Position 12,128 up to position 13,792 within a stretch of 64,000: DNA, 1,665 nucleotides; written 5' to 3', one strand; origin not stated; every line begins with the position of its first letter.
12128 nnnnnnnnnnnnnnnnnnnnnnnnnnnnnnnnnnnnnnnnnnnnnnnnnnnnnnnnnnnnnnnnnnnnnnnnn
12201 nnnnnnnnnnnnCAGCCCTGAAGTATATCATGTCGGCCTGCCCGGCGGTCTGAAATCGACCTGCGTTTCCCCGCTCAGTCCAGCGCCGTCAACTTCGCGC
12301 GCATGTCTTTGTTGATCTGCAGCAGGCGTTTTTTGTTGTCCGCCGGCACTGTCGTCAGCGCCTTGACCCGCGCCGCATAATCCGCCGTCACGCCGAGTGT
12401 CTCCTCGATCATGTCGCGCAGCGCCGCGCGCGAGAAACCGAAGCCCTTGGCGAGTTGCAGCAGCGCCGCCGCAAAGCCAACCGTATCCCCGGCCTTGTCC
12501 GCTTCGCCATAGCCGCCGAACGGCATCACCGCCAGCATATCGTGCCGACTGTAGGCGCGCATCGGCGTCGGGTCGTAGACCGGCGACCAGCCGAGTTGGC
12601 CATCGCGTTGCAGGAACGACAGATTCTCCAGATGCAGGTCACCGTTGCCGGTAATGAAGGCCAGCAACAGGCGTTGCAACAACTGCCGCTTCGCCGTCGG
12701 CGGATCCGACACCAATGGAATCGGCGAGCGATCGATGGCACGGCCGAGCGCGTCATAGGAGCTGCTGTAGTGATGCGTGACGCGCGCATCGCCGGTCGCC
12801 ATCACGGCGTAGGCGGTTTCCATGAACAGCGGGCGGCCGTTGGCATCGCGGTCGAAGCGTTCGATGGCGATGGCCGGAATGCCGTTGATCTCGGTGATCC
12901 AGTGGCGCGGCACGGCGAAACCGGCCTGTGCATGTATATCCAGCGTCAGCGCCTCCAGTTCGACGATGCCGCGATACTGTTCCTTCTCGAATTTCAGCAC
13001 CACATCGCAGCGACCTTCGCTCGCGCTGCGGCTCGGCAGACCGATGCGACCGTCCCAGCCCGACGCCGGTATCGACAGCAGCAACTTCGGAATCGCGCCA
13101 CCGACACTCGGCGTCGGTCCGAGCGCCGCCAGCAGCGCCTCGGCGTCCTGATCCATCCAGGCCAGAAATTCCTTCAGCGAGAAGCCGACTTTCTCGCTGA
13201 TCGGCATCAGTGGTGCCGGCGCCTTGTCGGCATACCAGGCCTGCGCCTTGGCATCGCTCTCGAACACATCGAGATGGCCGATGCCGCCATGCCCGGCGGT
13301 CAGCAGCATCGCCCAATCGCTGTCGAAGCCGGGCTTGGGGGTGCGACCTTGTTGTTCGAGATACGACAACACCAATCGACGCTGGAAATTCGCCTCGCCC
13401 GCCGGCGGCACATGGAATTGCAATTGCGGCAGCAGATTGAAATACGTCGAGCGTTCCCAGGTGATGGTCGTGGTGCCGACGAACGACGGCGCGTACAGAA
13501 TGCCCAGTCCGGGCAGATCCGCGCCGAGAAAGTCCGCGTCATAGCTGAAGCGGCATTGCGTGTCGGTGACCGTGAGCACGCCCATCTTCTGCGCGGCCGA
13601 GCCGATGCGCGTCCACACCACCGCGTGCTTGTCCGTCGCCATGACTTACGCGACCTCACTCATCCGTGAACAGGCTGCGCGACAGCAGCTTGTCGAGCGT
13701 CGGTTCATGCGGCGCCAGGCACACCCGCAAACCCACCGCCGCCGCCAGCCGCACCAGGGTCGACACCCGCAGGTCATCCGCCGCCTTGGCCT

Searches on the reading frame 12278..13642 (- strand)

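Call 79: search_protein_families(library=pfam, proteins=[window:12278-13642:-], max_evalue=0.00001)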
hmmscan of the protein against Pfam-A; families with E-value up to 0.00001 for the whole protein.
window:12278-13642:- (455 aa): 1 family
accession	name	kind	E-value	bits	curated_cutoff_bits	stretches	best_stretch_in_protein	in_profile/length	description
PF07804.18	HipA_C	-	1.4e-29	103.7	30.5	1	179-416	2-206/213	HipA-like C-terminal domain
